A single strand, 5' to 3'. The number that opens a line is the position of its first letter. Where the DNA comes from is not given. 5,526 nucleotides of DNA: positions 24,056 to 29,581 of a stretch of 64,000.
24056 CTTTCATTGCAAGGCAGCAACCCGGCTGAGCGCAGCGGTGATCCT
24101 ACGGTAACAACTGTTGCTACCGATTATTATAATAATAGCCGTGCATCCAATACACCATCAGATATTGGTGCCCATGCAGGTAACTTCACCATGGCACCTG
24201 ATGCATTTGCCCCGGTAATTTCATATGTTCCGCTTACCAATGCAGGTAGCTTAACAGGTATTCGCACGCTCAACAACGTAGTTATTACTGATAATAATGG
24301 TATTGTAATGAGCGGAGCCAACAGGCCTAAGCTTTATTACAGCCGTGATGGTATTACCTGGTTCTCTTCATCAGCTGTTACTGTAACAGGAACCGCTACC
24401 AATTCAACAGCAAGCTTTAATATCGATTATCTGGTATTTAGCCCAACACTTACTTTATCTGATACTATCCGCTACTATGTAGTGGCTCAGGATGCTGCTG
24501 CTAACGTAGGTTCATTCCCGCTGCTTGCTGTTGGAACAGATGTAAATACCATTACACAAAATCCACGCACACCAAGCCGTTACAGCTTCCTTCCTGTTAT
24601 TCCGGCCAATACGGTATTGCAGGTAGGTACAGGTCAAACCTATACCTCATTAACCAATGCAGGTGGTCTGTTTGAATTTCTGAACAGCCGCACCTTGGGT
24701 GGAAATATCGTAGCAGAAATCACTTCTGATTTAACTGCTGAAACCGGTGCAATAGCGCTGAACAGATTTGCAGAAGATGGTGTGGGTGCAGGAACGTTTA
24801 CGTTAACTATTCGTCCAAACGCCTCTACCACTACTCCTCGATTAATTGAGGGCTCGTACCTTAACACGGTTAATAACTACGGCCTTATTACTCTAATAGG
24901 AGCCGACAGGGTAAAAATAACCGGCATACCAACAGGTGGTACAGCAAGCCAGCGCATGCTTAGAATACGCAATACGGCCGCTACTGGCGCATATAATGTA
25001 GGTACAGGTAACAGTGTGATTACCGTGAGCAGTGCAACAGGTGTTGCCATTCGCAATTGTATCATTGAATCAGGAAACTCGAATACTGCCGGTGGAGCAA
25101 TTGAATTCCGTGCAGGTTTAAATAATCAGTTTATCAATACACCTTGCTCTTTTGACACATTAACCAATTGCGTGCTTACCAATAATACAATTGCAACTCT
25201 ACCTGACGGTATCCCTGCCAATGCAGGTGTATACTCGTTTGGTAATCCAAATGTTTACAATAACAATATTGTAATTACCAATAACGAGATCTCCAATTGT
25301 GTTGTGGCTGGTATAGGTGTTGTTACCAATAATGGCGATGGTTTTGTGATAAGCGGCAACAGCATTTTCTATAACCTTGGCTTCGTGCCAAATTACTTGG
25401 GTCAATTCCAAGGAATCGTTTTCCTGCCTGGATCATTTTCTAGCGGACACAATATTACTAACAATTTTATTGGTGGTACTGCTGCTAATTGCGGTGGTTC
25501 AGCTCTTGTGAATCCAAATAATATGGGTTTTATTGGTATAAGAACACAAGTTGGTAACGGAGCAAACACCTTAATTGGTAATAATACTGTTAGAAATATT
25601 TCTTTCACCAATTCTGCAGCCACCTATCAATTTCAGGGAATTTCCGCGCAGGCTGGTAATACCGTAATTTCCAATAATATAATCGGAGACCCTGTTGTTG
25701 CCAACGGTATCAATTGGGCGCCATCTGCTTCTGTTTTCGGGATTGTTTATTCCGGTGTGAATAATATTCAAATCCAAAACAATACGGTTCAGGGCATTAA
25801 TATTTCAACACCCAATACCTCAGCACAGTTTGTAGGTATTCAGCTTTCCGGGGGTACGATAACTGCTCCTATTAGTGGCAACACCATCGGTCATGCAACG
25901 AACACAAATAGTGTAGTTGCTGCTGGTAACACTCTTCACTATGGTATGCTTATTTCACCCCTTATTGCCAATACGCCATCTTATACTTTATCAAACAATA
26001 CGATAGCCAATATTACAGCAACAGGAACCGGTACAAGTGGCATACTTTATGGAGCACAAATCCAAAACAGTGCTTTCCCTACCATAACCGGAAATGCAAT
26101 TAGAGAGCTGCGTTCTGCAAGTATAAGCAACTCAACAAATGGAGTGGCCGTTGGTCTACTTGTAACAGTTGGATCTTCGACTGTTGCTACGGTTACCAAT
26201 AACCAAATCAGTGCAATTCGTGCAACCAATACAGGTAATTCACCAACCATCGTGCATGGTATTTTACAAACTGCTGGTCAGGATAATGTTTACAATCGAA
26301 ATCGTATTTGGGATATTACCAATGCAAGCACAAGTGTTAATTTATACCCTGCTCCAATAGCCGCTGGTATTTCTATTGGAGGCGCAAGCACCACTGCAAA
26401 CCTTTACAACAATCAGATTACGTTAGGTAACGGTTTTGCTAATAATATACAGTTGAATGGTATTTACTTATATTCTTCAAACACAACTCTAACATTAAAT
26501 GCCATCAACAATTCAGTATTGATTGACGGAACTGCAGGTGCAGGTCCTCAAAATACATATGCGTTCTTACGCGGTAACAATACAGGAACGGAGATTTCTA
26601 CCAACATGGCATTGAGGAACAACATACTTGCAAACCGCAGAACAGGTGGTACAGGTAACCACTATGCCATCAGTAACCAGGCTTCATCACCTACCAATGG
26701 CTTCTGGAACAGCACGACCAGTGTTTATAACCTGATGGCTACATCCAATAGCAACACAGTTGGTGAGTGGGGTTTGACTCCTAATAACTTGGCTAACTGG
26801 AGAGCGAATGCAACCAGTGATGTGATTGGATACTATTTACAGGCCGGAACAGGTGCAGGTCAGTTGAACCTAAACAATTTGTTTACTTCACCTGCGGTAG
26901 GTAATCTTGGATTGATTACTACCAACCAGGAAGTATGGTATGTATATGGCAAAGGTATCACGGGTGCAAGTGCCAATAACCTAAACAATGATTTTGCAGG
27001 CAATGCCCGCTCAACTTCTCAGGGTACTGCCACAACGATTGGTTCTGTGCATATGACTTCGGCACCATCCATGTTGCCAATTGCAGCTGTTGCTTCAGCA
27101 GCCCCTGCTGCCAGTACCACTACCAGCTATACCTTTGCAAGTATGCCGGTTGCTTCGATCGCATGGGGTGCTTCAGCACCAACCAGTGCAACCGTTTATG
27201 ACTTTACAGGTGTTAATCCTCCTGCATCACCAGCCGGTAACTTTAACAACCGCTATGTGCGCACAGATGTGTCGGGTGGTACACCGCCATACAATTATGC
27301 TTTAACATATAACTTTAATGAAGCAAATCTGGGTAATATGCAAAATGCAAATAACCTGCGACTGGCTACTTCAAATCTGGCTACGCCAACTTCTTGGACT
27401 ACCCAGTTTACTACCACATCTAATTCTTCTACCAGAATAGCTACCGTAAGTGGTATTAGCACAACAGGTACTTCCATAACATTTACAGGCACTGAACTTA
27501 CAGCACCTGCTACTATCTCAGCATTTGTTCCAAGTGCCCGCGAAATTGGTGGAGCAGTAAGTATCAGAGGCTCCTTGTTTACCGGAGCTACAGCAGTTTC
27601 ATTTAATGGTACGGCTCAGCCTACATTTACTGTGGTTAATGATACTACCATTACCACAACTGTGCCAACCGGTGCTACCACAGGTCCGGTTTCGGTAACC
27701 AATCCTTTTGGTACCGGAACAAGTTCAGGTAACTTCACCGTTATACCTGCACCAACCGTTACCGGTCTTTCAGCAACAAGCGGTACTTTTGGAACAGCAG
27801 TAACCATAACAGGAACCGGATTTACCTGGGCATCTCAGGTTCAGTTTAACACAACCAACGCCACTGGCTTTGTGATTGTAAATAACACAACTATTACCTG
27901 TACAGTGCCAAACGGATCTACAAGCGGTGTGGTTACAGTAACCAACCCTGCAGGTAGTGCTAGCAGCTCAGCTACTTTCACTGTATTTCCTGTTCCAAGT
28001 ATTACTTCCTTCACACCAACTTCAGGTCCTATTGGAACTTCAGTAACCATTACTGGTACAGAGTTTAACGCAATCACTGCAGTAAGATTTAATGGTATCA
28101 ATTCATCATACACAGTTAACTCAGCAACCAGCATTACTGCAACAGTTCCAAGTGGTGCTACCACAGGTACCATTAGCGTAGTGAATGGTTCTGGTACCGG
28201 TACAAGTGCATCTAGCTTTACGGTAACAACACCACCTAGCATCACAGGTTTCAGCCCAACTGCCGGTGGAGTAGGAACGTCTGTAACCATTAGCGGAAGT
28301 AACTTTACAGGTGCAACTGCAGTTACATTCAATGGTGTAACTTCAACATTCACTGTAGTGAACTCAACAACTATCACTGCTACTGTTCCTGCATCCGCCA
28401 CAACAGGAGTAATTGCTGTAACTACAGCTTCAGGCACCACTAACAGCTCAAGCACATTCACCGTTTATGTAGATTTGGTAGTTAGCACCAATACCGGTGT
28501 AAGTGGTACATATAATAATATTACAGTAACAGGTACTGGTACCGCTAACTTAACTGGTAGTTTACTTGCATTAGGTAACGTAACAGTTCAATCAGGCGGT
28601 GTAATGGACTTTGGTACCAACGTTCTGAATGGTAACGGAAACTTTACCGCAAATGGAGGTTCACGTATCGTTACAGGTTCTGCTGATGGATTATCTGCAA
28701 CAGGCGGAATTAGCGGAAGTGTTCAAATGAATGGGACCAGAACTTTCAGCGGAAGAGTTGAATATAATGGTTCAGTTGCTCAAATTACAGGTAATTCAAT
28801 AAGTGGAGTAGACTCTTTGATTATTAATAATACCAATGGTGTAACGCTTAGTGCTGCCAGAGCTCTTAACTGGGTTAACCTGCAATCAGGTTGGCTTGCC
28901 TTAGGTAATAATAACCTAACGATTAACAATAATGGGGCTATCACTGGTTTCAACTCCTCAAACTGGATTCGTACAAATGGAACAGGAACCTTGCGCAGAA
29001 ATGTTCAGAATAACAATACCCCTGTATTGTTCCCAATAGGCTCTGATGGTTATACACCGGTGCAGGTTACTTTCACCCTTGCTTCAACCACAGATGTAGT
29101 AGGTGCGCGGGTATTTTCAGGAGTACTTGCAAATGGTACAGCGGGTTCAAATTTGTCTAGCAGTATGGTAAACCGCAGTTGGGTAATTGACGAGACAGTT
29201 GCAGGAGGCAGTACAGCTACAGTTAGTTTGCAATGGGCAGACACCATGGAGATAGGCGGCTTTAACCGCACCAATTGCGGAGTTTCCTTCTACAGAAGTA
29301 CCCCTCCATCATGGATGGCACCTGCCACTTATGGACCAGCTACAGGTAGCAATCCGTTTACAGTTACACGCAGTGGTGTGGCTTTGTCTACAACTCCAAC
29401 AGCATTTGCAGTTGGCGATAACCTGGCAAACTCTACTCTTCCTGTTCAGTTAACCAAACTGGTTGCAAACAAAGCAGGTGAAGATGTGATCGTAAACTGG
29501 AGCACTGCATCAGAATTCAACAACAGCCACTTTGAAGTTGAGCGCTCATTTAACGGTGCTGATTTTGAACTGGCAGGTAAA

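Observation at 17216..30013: A 4265-aa T9SS-exported beta-helix protein built from a triplicated ~990-aa supermodule plus five IPT/TIG repeats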

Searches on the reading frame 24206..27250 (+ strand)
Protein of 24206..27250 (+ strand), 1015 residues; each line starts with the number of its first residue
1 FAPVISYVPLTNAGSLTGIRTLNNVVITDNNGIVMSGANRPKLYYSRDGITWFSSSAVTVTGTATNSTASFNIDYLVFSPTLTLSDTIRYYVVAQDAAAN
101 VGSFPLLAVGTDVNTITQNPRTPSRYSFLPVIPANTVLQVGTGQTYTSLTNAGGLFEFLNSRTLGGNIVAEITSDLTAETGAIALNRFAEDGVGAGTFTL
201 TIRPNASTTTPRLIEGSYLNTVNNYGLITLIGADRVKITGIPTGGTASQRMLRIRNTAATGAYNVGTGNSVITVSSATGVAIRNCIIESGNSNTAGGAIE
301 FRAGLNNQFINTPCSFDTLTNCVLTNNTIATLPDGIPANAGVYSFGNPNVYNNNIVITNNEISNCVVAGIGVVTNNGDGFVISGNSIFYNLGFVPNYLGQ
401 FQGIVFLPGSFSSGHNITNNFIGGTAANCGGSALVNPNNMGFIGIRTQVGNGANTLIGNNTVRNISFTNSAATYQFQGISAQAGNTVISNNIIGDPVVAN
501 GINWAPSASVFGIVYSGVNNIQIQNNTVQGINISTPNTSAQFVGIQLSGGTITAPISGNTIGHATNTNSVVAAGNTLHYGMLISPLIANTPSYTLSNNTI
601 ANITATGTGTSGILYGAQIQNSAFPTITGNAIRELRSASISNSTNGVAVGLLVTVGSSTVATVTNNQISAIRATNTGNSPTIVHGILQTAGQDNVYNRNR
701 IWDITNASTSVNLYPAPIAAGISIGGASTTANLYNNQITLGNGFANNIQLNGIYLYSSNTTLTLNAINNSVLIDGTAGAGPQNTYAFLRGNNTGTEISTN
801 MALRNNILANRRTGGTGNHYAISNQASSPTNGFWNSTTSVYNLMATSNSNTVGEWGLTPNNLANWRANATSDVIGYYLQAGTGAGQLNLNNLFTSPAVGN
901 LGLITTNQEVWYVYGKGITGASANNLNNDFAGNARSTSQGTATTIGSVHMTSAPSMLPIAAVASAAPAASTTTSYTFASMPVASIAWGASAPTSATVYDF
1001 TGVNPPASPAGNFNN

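Call 30: search_protein_families(library=pfam, proteins=[window:24206-27250:+], max_evalue=1)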
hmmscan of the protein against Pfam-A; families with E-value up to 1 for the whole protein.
window:24206-27250:+ (1015 aa): 1 family
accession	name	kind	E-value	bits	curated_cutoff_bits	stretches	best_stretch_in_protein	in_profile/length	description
PF02690.20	Na_Pi_cotrans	-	0.015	15.7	29.1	1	614-672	3-63/137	Na+/Pi-cotransporter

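Call 38: search_protein_families(library=ncbifam, proteins=[window:24206-27250:+], max_evalue=1)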
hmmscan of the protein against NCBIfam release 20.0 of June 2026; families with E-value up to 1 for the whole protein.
window:24206-27250:+ (1015 aa): 1 family
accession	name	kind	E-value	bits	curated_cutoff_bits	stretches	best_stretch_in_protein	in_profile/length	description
NF007177.0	PRK09609.1-1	equivalog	0.18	11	524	1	523-586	83-147/340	hypothetical protein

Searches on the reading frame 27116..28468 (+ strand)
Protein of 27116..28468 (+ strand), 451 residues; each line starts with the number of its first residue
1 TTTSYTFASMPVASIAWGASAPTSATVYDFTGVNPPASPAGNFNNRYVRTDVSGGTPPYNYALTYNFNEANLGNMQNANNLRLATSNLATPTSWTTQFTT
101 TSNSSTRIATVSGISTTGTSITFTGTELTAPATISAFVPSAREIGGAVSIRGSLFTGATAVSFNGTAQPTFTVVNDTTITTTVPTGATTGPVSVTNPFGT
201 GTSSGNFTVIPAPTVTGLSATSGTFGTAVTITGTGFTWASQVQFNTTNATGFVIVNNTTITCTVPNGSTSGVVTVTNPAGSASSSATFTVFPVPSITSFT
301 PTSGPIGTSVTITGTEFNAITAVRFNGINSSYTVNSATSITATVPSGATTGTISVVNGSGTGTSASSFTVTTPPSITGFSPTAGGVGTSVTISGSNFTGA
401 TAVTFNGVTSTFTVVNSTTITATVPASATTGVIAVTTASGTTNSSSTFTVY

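Call 30: search_protein_families(library=pfam, proteins=[window:27116-28468:+], max_evalue=1)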
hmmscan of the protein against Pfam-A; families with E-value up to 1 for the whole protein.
window:27116-28468:+ (451 aa): 3 families
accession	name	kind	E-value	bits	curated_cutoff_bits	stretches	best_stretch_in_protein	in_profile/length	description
PF01833.30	TIG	-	6e-32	109.9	20.9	4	294-369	1-83/84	IPT/TIG domain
PF20144.5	TIG_SUH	-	4.1e-12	46.6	24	3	213-268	2-56/94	TIG domain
PF05381.18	Peptidase_C21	-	0.00057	20.6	25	1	66-152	28-111/111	Tymovirus endopeptidase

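Call 38: search_protein_families(library=ncbifam, proteins=[window:27116-28468:+], max_evalue=1)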
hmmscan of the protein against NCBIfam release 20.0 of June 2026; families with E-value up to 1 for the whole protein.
window:27116-28468:+ (451 aa): 3 families
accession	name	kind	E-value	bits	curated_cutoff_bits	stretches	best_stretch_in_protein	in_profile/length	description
NF058597.1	CoaZ_rpt_PGGG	domain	2e-33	114.3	30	4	292-369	1-87/88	choice-of-anchor Z repeating domain-containing protein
NF047769.1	LIC10067_lipo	equivalog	9.2e-23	80.7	200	4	293-362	36-117/239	LIC10067 family putative lipoprotein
TIGR03437.1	Soli_cterm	paralog_domain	0.001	18.9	29.05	2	320-378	43-100/225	Solibacter uncharacterized C-terminal domain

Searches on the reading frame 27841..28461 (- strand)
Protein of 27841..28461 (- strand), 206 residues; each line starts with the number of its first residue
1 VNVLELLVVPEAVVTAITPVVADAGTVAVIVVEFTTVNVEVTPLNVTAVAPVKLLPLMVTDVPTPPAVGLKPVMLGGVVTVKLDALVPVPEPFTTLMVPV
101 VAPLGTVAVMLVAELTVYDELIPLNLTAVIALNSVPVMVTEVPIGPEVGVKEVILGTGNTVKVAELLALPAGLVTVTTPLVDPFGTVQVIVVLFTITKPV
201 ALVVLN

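Call 30: search_protein_families(library=pfam, proteins=[window:27841-28461:-], max_evalue=1)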
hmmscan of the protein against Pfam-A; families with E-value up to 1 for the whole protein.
window:27841-28461:- (206 aa): 1 family
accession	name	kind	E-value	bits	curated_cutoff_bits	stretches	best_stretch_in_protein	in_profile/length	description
PF05356.16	Phage_Coat_B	-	0.74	10.3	23.5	1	8-32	16-40/56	Inovirus Coat protein B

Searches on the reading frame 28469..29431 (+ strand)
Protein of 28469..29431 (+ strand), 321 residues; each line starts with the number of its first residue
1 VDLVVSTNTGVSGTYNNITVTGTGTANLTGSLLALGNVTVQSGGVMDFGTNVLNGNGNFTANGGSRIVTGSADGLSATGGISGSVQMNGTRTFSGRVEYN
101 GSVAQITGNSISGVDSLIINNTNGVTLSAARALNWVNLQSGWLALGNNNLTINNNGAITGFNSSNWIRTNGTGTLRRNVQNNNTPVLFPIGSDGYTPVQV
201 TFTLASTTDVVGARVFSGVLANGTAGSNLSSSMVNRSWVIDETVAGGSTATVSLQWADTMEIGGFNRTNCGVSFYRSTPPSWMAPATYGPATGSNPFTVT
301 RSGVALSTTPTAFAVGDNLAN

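Call 69: find_homologous_proteins(query=window:28469-29431:+, max_evalue=0.001)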
Query window:28469-29431:+ (321 aa): 17 proteins with E <= 0.001 among 8000 candidates.
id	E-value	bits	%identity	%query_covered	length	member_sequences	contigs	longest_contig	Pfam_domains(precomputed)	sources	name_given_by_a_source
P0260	5.4e-107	376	98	57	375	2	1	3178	PF18962.8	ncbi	ncbi:MAG: T9SS type A sorting domain-containing protein, partial [Bacteroidota bacterium]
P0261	2.5e-97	344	64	85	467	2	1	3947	PF18962.8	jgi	jgi:hypothetical protein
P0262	1.4e-77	279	52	99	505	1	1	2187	PF18962.8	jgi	jgi:hypothetical protein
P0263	5.9e-76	274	52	99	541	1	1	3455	PF18962.8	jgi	-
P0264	1.4e-30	125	37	84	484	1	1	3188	-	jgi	jgi:hypothetical protein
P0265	3.4e-27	114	42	59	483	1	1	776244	PF18962.8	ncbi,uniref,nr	ncbi:T9SS type A sorting domain-containing protein [Lacibacter luteus]|uniref:T9SS type A sorting do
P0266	2.7e-25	107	38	66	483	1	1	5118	PF18962.8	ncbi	-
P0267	1.4e-23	102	35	88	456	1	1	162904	PF18962.8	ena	-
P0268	9.7e-23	99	34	83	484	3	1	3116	PF18962.8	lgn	-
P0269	2.5e-20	91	34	74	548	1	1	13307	-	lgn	-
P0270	5.0e-20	90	33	91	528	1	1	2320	-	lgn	-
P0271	7.4e-20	90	33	79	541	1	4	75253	-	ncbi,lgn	-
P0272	1.1e-17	82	38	66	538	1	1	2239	-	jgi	-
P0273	3.7e-12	64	43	44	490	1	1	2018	-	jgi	-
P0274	6.6e-12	63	100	12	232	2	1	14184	PF18962.8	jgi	jgi:hypothetical protein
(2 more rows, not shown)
